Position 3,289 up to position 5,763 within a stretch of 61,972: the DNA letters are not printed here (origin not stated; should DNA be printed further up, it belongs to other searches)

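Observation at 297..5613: Signal-peptide-bearing MurQ/GckR-like tandem-SIS protein clustered with a NamZ-like muramidase and an M28/PA peptidase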

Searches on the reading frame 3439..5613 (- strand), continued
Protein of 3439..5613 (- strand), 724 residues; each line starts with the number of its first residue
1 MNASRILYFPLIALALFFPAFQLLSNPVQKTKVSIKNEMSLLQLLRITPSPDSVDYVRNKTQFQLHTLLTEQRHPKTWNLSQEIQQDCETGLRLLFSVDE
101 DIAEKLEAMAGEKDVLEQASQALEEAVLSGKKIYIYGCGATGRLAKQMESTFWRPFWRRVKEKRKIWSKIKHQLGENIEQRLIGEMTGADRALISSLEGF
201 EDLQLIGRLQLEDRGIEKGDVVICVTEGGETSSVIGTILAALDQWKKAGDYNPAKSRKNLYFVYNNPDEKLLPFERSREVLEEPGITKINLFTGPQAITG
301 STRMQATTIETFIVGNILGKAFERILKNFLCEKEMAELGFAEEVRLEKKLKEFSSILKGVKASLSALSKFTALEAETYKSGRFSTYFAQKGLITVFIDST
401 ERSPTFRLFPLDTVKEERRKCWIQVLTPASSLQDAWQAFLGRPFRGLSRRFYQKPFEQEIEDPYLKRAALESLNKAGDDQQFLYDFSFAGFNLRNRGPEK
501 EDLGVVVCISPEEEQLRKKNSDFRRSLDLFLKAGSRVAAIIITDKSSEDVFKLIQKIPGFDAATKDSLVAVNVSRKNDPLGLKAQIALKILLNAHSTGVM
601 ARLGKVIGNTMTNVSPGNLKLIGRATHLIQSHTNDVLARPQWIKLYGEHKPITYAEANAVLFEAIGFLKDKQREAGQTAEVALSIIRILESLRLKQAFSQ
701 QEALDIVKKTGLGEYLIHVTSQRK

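Call 36: fold_search(model_id=the predicted structure, library=pdb)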
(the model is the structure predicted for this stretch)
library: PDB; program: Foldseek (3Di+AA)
matches with E <= 10: 447; with E <= 0.001: 75
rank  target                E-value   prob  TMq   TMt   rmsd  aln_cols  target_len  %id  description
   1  3w0l_B                2.4e-17  1.00  0.58  0.69   7.1       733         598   14  The crystal structure of Xenopus Glucokinase and Glucokinase Regulatory Protein complex (released 2013-07-17)
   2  3w0l_D                3.6e-17  1.00  0.59  0.72   6.2       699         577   13  The crystal structure of Xenopus Glucokinase and Glucokinase Regulatory Protein complex (released 2013-07-17)
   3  4bb9                  4.1e-17  1.00  0.59  0.70   8.3       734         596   17  Crystal structure of glucokinase regulatory protein complexed to fructose-1-phosphate (released 2013-05-15)
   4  4bba                  4.8e-17  1.00  0.57  0.68   9.1       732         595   15  Crystal structure of glucokinase regulatory protein complexed to phosphate (released 2013-05-15)
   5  4ly9_B                7.1e-16  1.00  0.54  0.65   9.3       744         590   14  Human GKRP complexed to AMG-1694 [(2R)-1,1,1-trifluoro-2-{4-[(2S)-2-{[(3S)-3-methylmorpholin-4-yl]methyl}-4-(thiophen- (released 2013-11-20)
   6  4ly9_A                1.6e-15  1.00  0.55  0.67   9.9       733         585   14  Human GKRP complexed to AMG-1694 [(2R)-1,1,1-trifluoro-2-{4-[(2S)-2-{[(3S)-3-methylmorpholin-4-yl]methyl}-4-(thiophen- (released 2013-11-20)
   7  4lc9_A                3.7e-14  1.00  0.53  0.67   8.7       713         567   16  Structural Basis for Regulation of Human Glucokinase by Glucokinase Regulatory Protein (released 2013-09-04)
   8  4s12_A                1.1e-06  1.00  0.26  0.60  12.4       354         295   20  1.55 Angstrom Crystal Structure of N-acetylmuramic acid 6-phosphate Etherase from Yersinia enterocolitica. (released 2015-01-21)
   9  2j6h_A                2.2e-06  1.00  0.35  0.41   8.3       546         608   12  E. coli glucosamine-6-P synthase in complex with glucose-6P and 5-oxo- L-norleucine (released 2006-10-02)
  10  6zmj_A                2.7e-06  1.00  0.32  0.35   9.0       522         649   11  Crystal structure of human GFAT-1 R203H (released 2020-08-05)
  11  6svm_A                3.4e-06  1.00  0.34  0.37   8.3       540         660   10  Crystal structure of human GFAT-1 in complex with Glucose-6-Phosphate, L-Glu, and UDP-GalNAc (released 2020-01-15)
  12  6r4g_A                3.4e-06  1.00  0.32  0.35   8.6       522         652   10  Crystal structure of human GFAT-1 in complex with UDP-GlcNAc (released 2020-01-15)
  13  6r4h_A                3.9e-06  1.00  0.36  0.38   7.9       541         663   11  Crystal structure of human GFAT-1 G451E (released 2020-01-15)
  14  4lzj_B                4.9e-06  1.00  0.27  0.60  13.6       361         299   20  Crystal Structure of MurQ from H.influenzae with bound inhibitor (released 2014-02-26)
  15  7ndl_A                6.3e-06  1.00  0.32  0.35   8.8       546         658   10  Crystal structure of human GFAT-1 S205D (released 2021-03-10)
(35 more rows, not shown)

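Call 45: find_encoding_contigs(protein=P0124, flank=8000, max_places=1)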
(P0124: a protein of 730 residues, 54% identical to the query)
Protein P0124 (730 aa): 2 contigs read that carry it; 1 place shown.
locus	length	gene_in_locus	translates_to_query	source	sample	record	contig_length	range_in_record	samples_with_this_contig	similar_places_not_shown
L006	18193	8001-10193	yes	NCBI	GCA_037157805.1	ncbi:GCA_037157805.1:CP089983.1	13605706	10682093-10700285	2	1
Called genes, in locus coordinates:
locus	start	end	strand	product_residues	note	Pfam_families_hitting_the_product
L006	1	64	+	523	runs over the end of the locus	PF07504:FTP, PF01447:Peptidase_M4, PF02868:Peptidase_M4_C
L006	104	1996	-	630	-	PF00501:AMP-binding, PF13193:AMP-binding_C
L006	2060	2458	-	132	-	PF00072:Response_reg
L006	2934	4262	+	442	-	PF08924:Rv2525c_GlyHyd-like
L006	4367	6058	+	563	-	PF02752:Arrestin_C (faint), PF00339:Arrestin_N, PF08737:Rgp1 (faint)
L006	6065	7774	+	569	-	PF00339:Arrestin_N (faint)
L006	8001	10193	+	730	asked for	PF13580:SIS_2 (faint)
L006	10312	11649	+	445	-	PF00069:Pkinase, PF01636:APH (faint), PF07714:PK_Tyr_Ser-Thr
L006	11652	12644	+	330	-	-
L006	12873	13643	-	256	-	-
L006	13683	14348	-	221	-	PF07676:PD40 (faint)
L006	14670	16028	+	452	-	PF17900:Peptidase_M1_N, PF01433:Peptidase_M1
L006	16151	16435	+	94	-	-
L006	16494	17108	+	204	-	PF13022:HTH_Tnp_1_2 (faint), PF00440:TetR_N, PF16859:TetR_C_11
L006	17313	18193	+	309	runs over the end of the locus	PF00704:Glyco_hydro_18, PF23916:TIM-barrel_EndoS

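Call 46: find_encoding_contigs(protein=P0123, flank=8000, max_places=1)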
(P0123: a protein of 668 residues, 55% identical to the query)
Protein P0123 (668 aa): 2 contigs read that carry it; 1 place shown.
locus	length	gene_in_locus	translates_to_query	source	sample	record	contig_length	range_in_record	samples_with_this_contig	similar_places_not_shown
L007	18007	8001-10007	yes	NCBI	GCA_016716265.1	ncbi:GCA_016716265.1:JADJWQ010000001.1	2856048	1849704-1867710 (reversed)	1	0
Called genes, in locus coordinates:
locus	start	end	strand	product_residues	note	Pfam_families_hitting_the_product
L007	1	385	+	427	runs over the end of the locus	-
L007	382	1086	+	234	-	-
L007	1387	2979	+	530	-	-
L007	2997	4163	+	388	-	-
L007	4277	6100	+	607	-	PF00664:ABC_membrane, PF00005:ABC_tran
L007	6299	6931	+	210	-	PF04542:Sigma70_r2 (weak), PF04545:Sigma70_r4 (faint), PF08281:Sigma70_r4_2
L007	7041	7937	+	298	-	-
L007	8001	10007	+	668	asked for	PF13580:SIS_2 (faint), PF22645:GKRP_SIS_N (faint)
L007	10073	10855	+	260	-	PF01182:Glucosamine_iso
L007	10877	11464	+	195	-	-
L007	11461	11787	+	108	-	-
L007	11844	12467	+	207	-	-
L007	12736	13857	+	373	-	-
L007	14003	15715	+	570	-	PF00664:ABC_membrane, PF00005:ABC_tran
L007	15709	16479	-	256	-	PF16697:Yop-YscD_cpl, PF00498:FHA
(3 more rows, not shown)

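Call 47: find_encoding_contigs(protein=P0172, flank=8000, max_places=1)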
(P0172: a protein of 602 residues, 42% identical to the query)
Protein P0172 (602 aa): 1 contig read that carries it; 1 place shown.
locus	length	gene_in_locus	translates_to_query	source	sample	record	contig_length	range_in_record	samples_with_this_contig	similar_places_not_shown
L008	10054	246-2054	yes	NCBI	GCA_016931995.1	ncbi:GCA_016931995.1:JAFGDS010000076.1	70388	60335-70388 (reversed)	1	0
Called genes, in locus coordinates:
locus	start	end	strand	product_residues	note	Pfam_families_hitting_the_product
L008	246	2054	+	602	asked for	PF22645:GKRP_SIS_N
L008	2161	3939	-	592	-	PF11832:DUF3352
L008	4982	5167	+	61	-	-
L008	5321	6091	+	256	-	PF02698:DUF218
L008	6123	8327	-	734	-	PF00989:PAS, PF13426:PAS_9, PF00989:PAS, PF08448:PAS_4, PF13188:PAS_8, PF08447:PAS_3, PF13426:PAS_9, PF08448:PAS_4, +5 more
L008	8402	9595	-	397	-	-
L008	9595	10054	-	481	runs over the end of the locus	-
